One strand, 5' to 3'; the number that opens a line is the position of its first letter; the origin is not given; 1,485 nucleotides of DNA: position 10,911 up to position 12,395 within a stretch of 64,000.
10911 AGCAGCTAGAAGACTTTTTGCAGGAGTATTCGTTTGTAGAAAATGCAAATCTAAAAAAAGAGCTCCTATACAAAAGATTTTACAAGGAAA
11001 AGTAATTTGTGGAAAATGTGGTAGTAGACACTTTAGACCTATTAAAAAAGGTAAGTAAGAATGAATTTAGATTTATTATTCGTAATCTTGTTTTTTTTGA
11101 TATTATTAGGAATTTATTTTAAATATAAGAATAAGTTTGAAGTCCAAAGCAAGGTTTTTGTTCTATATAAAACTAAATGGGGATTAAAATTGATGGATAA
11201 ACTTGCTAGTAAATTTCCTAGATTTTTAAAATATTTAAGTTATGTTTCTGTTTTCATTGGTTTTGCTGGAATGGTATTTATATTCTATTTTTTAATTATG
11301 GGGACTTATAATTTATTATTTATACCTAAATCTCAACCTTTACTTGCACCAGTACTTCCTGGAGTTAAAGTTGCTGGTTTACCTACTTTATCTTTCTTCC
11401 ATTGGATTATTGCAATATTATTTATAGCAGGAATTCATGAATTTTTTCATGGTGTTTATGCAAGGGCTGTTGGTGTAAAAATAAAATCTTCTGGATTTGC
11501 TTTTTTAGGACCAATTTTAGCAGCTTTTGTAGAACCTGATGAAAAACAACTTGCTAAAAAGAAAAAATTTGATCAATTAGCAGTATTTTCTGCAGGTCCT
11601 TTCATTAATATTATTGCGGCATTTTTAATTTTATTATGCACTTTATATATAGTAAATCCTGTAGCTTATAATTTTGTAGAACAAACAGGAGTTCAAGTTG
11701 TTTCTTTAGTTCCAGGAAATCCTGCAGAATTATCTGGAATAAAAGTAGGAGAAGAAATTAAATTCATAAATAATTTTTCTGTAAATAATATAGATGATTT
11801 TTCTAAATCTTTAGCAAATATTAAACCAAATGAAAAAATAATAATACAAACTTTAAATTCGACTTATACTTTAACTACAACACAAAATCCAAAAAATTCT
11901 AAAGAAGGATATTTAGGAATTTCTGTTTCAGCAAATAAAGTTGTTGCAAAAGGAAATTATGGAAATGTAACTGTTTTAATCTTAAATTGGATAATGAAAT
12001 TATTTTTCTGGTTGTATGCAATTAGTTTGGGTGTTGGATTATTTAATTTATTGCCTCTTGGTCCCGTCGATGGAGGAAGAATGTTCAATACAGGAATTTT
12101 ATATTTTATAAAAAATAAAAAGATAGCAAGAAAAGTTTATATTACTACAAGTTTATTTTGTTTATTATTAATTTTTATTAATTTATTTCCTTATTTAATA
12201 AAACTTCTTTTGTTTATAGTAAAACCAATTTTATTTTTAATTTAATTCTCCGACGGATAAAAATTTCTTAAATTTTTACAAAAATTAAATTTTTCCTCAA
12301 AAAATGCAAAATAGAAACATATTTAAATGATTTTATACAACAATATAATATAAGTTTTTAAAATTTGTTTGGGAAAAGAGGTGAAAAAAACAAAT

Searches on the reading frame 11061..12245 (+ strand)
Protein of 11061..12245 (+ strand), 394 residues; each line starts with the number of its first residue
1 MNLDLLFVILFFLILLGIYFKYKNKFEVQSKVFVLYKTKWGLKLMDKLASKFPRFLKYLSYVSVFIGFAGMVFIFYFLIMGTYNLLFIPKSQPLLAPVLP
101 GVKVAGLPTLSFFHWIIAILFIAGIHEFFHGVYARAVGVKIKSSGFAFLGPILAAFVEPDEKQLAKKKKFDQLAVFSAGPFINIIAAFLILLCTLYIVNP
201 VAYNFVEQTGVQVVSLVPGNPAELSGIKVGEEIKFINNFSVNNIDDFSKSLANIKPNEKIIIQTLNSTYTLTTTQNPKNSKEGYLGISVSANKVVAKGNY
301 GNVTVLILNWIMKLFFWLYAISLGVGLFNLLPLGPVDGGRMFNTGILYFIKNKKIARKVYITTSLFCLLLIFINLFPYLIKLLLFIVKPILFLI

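Call 49: search_protein_families(library=pfam, proteins=[window:11061-12245:+], max_evalue=0.01)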
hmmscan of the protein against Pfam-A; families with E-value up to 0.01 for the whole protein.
window:11061-12245:+ (394 aa): 3 families
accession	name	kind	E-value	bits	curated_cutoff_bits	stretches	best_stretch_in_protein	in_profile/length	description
PF02163.28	Peptidase_M50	-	4.2e-22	79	27.2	1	116-365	3-215/221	Peptidase family M50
PF00595.29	PDZ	-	3.7e-05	24.4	23.2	1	208-259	24-75/81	PDZ domain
PF13180.12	PDZ_2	-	0.0027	18.4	27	1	208-264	11-67/80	PDZ domain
